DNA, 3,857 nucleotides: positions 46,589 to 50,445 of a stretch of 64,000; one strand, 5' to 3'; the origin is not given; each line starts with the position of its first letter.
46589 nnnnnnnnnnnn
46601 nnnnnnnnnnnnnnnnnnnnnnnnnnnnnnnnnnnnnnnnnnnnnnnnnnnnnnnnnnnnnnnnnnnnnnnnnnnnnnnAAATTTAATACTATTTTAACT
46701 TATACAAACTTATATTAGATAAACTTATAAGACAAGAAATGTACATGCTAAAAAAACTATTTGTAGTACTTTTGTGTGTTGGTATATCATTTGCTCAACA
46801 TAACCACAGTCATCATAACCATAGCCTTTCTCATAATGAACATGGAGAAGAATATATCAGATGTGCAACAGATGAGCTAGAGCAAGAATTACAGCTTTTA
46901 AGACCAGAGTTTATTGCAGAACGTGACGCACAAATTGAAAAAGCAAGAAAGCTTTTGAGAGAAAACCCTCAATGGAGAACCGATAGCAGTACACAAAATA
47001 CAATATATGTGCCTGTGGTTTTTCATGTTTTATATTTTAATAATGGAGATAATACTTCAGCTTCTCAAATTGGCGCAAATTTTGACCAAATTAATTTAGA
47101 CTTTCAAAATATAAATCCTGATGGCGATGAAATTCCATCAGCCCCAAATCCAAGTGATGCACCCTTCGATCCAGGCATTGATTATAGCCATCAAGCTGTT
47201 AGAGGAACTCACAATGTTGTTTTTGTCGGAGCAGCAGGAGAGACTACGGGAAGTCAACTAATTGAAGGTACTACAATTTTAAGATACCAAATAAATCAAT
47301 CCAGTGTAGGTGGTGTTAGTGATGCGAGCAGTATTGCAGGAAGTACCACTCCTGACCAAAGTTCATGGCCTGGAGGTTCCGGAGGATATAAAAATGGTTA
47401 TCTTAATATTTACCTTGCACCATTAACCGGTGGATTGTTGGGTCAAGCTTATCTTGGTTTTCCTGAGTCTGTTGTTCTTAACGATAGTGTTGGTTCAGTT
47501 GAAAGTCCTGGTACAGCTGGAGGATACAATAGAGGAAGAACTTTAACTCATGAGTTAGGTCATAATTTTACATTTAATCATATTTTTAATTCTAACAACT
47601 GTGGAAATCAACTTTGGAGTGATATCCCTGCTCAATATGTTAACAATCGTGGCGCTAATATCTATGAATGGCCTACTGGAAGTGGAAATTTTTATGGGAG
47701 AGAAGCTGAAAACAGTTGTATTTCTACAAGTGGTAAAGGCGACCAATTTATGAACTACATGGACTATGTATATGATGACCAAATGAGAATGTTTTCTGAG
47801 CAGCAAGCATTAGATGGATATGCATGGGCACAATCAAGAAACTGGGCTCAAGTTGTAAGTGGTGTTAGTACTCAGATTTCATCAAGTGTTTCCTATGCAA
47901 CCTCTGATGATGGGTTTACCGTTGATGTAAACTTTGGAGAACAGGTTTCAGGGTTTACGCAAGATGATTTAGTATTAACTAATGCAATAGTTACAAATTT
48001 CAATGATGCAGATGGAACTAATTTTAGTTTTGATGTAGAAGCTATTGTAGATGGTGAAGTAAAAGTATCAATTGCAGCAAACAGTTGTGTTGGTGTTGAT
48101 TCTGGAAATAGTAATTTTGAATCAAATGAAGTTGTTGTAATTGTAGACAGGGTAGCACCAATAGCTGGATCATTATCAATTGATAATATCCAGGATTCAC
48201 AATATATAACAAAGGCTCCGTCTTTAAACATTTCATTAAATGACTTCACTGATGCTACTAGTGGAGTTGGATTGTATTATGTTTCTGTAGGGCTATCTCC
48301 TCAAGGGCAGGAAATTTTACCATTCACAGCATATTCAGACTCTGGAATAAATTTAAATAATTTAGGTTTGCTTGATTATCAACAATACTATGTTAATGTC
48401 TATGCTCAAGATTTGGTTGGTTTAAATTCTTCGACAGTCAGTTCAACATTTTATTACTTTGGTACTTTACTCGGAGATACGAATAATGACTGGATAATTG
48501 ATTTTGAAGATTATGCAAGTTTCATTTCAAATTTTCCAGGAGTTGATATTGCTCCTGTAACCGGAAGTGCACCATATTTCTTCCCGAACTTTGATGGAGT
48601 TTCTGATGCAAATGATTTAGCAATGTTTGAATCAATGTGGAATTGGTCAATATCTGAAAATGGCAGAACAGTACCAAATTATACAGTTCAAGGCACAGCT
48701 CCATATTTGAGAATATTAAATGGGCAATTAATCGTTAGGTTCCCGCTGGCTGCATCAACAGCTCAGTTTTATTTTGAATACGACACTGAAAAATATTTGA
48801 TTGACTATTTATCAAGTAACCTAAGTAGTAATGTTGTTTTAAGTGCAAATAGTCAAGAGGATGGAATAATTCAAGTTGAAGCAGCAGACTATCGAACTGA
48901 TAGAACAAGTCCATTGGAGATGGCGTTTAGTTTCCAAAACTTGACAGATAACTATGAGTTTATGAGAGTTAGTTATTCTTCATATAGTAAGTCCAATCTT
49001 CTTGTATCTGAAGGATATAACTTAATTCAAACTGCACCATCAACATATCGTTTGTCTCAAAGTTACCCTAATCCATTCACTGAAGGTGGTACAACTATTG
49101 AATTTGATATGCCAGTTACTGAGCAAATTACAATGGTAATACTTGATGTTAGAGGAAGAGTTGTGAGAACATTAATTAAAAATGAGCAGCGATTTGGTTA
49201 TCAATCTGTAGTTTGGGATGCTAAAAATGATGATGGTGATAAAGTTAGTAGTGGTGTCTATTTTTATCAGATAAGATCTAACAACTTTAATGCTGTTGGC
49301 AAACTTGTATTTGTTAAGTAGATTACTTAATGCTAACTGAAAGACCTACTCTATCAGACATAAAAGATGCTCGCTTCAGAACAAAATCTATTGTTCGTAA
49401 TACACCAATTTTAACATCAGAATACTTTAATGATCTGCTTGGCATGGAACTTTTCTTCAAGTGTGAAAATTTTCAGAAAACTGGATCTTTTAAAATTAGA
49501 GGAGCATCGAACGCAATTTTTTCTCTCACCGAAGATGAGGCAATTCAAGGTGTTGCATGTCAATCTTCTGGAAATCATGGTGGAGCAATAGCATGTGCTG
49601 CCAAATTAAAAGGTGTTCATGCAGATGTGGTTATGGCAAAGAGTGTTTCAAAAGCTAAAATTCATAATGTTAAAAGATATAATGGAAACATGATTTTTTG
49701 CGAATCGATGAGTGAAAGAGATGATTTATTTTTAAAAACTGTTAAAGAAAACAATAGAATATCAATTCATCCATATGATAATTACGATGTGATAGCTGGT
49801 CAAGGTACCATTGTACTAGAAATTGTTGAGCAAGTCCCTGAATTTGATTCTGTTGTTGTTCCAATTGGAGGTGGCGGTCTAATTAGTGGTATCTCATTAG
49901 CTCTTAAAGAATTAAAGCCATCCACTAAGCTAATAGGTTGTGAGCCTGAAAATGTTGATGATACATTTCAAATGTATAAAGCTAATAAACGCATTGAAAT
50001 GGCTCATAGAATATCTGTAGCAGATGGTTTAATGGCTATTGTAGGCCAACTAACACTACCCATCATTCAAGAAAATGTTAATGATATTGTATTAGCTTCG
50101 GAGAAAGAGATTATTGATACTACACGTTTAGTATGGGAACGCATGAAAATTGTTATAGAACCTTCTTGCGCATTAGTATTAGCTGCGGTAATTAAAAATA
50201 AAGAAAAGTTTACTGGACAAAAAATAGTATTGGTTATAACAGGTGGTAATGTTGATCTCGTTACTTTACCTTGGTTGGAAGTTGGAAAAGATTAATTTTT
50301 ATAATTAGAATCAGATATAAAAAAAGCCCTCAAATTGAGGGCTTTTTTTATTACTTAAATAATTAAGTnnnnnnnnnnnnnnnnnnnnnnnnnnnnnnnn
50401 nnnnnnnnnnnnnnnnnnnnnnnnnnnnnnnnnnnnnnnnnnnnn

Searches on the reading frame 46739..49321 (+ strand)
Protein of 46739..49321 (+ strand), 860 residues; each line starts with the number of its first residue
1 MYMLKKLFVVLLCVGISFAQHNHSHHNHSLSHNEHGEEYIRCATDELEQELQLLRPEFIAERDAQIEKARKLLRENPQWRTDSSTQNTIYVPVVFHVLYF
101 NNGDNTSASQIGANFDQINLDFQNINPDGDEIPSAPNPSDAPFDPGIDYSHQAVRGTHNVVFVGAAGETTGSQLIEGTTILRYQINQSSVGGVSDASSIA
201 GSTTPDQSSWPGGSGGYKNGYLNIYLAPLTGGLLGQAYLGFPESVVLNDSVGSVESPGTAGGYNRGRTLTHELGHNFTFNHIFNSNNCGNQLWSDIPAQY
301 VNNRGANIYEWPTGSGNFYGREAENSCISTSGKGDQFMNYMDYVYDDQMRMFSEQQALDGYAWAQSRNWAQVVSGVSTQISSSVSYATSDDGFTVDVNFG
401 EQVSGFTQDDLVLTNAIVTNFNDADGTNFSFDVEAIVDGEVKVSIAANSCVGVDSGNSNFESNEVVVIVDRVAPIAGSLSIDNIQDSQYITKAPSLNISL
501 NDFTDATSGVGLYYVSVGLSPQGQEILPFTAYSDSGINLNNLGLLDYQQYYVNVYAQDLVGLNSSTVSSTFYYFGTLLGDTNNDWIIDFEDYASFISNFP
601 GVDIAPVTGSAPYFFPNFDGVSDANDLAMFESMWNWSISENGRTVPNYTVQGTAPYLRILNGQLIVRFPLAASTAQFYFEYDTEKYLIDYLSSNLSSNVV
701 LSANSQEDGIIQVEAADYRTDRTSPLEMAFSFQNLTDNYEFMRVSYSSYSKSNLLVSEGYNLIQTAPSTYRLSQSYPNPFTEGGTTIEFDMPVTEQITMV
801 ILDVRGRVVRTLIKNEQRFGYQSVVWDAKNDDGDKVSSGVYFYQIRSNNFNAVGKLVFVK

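Call 12: search_protein_families(library=pfam, proteins=[window:46739-49321:+])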
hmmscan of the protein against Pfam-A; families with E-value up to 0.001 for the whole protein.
window:46739-49321:+ (860 aa): 4 families
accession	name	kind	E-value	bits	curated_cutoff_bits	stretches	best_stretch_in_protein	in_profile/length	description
PF13860.13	FlgD_ig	-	2.8e-08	34.1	27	1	782-846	7-74/79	FlgD Ig-like domain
PF18962.6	Por_Secre_tail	-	1.1e-06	29.3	27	1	776-857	2-74/75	Secretion system C-terminal sorting domain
PF19078.6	Big_12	-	0.00019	22.1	27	1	379-460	8-92/102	Bacterial Ig-like domain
PF05572.19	Peptidase_M43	-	0.00035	21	23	1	241-356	39-143/152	Pregnancy-associated plasma protein-A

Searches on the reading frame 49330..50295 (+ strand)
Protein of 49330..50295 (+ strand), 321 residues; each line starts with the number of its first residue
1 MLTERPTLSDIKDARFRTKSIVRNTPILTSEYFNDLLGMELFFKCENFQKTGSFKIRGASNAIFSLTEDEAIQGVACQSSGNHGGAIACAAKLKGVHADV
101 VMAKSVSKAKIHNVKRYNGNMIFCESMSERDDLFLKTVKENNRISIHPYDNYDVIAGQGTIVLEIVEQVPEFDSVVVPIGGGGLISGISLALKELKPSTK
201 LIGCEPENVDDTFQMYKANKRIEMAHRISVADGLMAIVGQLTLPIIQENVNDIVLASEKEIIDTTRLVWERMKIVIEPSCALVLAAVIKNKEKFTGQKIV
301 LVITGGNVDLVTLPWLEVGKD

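Call 12: search_protein_families(library=pfam, proteins=[window:49330-50295:+])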
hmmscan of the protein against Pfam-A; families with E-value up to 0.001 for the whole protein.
window:49330-50295:+ (321 aa): 1 family
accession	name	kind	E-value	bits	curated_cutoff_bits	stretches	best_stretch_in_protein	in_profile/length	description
PF00291.31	PALP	-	7.8e-78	262.2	35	1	21-305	4-295/295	Pyridoxal-phosphate dependent enzyme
